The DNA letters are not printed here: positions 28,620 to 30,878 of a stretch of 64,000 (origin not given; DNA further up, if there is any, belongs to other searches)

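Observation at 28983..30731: Solitary bacterial-type NitT/TauT ABC ATPase with AAA-associated C-terminal domain in a eukaryotic context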

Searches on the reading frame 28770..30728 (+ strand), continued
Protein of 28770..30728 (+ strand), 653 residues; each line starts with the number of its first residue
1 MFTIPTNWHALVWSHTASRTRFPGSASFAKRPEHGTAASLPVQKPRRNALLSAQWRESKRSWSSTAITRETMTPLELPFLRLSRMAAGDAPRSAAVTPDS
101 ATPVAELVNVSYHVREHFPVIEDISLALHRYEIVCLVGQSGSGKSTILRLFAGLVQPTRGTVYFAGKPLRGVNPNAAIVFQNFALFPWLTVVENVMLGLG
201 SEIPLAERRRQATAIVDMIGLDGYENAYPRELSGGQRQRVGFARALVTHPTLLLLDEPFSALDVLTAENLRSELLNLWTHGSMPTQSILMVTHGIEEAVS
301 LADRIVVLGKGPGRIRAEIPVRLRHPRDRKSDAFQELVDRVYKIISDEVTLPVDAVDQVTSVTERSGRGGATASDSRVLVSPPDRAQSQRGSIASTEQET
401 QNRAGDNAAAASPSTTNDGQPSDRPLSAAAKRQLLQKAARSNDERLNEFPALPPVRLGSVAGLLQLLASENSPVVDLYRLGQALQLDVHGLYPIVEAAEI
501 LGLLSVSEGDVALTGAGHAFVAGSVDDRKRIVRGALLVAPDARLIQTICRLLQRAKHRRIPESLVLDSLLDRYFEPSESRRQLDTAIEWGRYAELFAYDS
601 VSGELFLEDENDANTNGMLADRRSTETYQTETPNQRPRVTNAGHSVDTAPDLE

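Call 7: list_cluster_members(proteins=[P0001, P0002, P0003, P0004, P0031])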
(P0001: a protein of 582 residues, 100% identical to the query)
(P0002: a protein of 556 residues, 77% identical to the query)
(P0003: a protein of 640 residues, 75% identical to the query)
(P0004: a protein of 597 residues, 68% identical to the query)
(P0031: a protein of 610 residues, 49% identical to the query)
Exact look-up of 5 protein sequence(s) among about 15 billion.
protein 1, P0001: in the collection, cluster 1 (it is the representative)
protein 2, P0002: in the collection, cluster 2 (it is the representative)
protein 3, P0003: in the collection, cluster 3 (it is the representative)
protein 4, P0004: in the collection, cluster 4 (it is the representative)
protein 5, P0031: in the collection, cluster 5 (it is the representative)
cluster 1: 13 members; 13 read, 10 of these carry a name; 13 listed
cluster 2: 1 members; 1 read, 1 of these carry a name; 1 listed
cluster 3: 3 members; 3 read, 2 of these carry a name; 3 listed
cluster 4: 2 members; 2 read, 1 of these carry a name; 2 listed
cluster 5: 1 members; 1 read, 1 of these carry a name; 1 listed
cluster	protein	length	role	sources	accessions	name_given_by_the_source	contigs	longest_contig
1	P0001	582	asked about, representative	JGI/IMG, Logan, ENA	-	NitT/TauT family transport system ATP-binding protein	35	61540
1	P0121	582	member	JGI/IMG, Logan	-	NitT/TauT family transport system ATP-binding protein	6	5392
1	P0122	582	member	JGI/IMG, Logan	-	NitT/TauT family transport system ATP-binding protein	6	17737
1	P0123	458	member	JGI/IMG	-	NitT/TauT family transport system ATP-binding protein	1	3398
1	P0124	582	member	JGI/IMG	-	NitT/TauT family transport system ATP-binding protein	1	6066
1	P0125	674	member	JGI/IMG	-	NitT/TauT family transport system ATP-binding protein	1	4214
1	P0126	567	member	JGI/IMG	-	NitT/TauT family transport system ATP-binding protein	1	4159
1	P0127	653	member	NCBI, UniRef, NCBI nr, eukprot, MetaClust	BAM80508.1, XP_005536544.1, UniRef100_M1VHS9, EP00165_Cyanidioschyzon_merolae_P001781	nitrate ABC transporter ATP-binding protein [Cyanidioschyzon merolae strain 10D] | Probable ATP-dependent transporter ycf16 n=1 Tax=Cyanidioschyzon merolae (strain ... | XP_005536544.1 nitrate ABC transporter ATP-binding protein [Cyanidioschyzon merolae ...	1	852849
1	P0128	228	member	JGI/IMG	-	NitT/TauT family transport system ATP-binding protein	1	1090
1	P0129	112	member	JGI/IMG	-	NitT/TauT family transport system ATP-binding protein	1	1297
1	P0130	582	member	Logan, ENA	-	-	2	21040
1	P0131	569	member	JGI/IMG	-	-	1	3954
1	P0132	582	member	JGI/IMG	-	-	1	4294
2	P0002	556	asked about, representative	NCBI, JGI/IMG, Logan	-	NitT/TauT family transport system ATP-binding protein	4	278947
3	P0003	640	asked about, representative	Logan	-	-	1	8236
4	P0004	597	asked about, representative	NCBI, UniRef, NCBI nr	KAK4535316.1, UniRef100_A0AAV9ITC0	hypothetical protein CDCA_CDCA04G1341 [Cyanidium caldarium] | Probable ATP-dependent transporter ycf16 n=1 Tax=Cyanidium caldarium TaxID=2771 ...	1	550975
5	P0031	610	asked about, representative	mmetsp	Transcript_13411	Transcript_13411/g.24060 ORF Transcript_13411/g.24060 Transcript_13411/m.24060 ...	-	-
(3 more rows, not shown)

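Call 10: find_encoding_contigs(protein=P0051, flank=8000, max_places=3)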
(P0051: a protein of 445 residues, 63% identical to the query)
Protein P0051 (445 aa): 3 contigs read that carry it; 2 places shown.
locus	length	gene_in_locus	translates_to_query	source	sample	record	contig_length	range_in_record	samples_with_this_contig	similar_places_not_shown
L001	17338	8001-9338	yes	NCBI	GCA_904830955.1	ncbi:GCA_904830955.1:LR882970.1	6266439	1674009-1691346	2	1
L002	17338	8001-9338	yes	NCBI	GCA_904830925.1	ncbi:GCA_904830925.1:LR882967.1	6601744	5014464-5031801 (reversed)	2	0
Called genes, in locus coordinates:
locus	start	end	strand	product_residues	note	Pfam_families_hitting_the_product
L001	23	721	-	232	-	PF05685:Uma2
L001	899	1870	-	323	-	PF18030:Rimk_N, PF14397:ATPgrasp_ST (faint), PF02655:ATP-grasp_3, PF08443:RimK, PF02955:GSH-S_ATP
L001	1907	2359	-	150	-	PF05618:RimB-like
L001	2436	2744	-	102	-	PF00111:Fer2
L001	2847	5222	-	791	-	PF02321:OEP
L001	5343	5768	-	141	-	PF14105:DUF4278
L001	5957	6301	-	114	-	PF04972:BON (faint)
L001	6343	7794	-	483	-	PF00069:Pkinase, PF07714:PK_Tyr_Ser-Thr, PF01636:APH (faint)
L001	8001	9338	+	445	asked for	PF00005:ABC_tran, PF13304:AAA_21 (faint), PF09821:AAA_assoc_C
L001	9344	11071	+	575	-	PF00528:BPD_transp_1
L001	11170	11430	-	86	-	PF08865:DUF1830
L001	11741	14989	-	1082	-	PF00873:ACR_tran, PF02355:SecD_SecF_C (weak), PF03176:MMPL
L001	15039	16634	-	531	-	PF00364:Biotin_lipoyl (faint), PF25917:BSH_RND, PF25973:BSH_CzcB (faint), PF25881:HH_YBHG, PF25944:Beta-barrel_RND (weak), PF25967:RND-MFP_C, PF25975:CzcB_C (weak), PF25989:YknX_C, +1 more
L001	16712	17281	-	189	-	PF03551:PadR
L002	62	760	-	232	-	PF05685:Uma2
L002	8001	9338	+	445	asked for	PF00005:ABC_tran, PF13304:AAA_21 (faint), PF09821:AAA_assoc_C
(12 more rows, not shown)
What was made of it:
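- Closest known: Cyanobacterial orthologues. Different: They are operon-encoded with the permease 6 bp downstream (call 10).
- Operon partner: Planktothrix has a 575-aa duplicated permease 6 bp downstream (call 10).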

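Call 19: search_solved_structures(query=window:28770-30728:+, max_evalue=1e-30)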
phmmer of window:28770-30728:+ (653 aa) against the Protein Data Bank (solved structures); distinct sequences matched with E-value up to 1e-30: 76 (the best 60 are shown).
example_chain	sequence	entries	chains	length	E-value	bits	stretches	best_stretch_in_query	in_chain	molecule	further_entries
9u9z_D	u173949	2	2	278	4.9e-49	170.8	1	114-338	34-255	CmpD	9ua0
9ua1_D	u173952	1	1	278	1.3e-48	169.5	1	114-338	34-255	CmpD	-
8wm7_D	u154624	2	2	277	1.8e-47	165.7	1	117-330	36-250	Nitrate transport ATP-binding protein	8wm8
8w9m_D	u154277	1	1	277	4.7e-47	164.3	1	117-330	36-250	Nitrate transport ATP-binding protein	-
8wm7_C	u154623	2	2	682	1.2e-43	153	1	120-329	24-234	Nitrate transport ATP-binding protein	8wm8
8w9m_C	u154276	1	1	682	3.2e-43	151.6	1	120-329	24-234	Nitrate transport ATP-binding protein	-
9u9z_C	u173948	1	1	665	8.8e-43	150.2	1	119-330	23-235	CmpC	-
9ua0_C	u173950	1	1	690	9.4e-43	150.1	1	119-330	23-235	CmpC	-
9ua1_C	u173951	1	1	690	2.4e-42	148.7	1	119-330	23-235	CmpC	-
1z47_A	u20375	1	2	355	4.8e-40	141.1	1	121-311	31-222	putative ABC-transporter ATP-binding protein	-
8zpx_B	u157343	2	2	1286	6.1e-39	137.5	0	94-311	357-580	ABC transporter B family member 1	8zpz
9juj_A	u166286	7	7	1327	6.7e-39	137.3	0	94-311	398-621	ABC transporter B family member 1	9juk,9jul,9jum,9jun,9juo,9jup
8j5q_D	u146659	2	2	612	3.6e-38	134.9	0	120-310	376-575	Uncharacterized ABC transporter ATP-binding protein Rv1281c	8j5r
8zq4_B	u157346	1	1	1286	4.1e-38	134.7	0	94-311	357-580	ABC transporter B family member 1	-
7ahc_D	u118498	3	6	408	8.8e-38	133.6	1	122-354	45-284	ABC-type proline/glycine betaine transport system ATPase component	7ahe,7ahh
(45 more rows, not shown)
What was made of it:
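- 29067..29807 (+): ABC nucleotide-binding domain (residues 100-346; Pfam ABC_tran match at 29133-29546). The best solved relatives are CmpD and NrtD, E 5e-49 to 5e-47 (call 19).
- Closest known: NrtABCD nitrate and CmpABCD. Same: The NBDs are the closest among solved structures, E 5e-49 to 1e-43 (call 19).
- The closest solved NBDs are CmpD, NrtD, CmpC and NrtC (call 19).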

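Call 31: predict_structure(alignment_id=A1)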
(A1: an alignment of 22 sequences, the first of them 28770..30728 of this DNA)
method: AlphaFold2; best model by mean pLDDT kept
length: 653 residues; sequences in the alignment: 22
mean_pLDDT: 60.4   pTM: 0.45
mean pLDDT of the five models: 60.4, 57.8, 54.6, 54.1, 46.3
residues with pLDDT >= 90: 87; 70-90: 203; 50-70: 114; < 50: 249
segments of 3 or more residues with pLDDT < 50: 1-99, 260-267, 350-426, 438-455, 611-653
pLDDT, mean of each block of 10 residues (from residue 1): 27 26 29 28 29 28 27 27 30 39 90 84 94 90 89 92 92 86 70 86 88 87 84 77 86 75 44 70 85 85 90 89 80 92 79 33 29 28 28 27 28 30 47 59 36 45 74 72 66 74 81 84 71 72 71 71 64 63 55 55 62 38 33 32 31 32
secondary structure, 60 per line:
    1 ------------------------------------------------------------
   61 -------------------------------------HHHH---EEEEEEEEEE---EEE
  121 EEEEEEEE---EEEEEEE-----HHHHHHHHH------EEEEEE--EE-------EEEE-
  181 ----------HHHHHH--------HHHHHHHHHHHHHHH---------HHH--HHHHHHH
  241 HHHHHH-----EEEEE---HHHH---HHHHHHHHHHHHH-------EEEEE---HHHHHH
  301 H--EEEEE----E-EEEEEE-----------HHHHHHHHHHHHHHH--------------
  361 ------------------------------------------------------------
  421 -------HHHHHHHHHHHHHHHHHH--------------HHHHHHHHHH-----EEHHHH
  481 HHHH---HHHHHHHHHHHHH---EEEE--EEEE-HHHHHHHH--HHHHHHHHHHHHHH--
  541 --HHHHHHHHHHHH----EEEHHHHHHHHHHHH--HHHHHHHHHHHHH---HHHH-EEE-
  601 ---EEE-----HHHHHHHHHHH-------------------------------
elements in order: H98-101 E105-114 E118-128 E132-138 H144-152 E159-164 E176-179 H191-196 H205-219 H234-246 E252-256 H260-263 H267-279 E287-291 H295-301 E304-308 E315-320 H332-346 H428-445 H460-469 H477-484 H488-500 E504-507 E510-513 H515-522 H525-538 H543-554 E559-561 H562-573 H576-588 H592-595 E597-599 E604-606 H612-622
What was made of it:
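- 29817..30104 (+): Disordered linker (residues 350-445), low in complexity and much expanded in red algae. pLDDT is below 50 over 350-426 (call 31).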

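Call 76: find_encoding_contigs(protein=P0001, flank=6000, max_places=4)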
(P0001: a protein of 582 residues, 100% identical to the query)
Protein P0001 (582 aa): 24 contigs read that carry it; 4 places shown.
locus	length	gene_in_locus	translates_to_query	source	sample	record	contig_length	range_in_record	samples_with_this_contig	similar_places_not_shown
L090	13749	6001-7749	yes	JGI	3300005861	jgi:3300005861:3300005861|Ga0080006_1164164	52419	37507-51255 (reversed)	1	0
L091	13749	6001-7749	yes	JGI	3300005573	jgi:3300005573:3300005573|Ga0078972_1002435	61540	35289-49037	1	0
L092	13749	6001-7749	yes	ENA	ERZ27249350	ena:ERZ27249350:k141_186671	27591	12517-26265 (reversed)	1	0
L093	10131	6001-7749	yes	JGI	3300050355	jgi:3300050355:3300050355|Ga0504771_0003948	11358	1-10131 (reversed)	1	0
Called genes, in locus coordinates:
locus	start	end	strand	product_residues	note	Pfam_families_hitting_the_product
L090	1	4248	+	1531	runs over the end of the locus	-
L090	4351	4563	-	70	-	-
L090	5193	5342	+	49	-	-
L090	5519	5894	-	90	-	-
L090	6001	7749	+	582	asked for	PF00005:ABC_tran, PF13304:AAA_21 (faint), PF09821:AAA_assoc_C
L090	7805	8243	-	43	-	-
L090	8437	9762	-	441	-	PF03952:Enolase_N, PF00113:Enolase_C, PF13378:MR_MLE_C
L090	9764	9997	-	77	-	-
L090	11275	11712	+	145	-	PF03540:TAF10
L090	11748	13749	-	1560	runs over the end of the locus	PF08696:Dna2, PF13086:AAA_11, PF13245:AAA_19, PF13604:AAA_30, PF13086:AAA_11, PF13087:AAA_12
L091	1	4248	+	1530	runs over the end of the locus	-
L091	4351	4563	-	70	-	-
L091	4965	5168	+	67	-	-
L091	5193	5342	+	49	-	-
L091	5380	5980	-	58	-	-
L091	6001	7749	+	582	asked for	PF00005:ABC_tran, PF13304:AAA_21 (faint), PF09821:AAA_assoc_C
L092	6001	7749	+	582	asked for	PF00005:ABC_tran, PF13304:AAA_21 (faint), PF09821:AAA_assoc_C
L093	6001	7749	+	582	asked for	PF00005:ABC_tran, PF13304:AAA_21 (faint), PF09821:AAA_assoc_C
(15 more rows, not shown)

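Call 77: find_encoding_contigs(protein=P0002, flank=7000, max_places=1)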
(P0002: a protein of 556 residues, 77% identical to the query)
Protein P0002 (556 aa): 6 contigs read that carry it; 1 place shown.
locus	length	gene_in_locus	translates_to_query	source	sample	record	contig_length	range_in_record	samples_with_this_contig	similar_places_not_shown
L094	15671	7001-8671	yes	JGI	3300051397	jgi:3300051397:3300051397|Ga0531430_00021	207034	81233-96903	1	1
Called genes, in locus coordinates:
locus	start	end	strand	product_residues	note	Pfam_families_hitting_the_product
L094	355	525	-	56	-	-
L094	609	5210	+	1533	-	-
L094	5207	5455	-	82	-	-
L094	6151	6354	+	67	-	-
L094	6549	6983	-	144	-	-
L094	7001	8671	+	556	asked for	PF00005:ABC_tran, PF13304:AAA_21 (faint), PF09821:AAA_assoc_C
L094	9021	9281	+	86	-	-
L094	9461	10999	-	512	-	PF03952:Enolase_N, PF00113:Enolase_C, PF13378:MR_MLE_C, PF07476:MAAL_C (weak)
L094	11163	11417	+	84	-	-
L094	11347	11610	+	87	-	-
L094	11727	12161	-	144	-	-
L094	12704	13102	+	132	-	PF03540:TAF10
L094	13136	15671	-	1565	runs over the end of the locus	PF08696:Dna2, PF13086:AAA_11, PF13245:AAA_19, PF13604:AAA_30, PF13086:AAA_11, PF13087:AAA_12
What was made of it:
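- The same gene order is seen in four independent metagenome assemblies and in a 77%-identical sister species (calls 76, 77).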
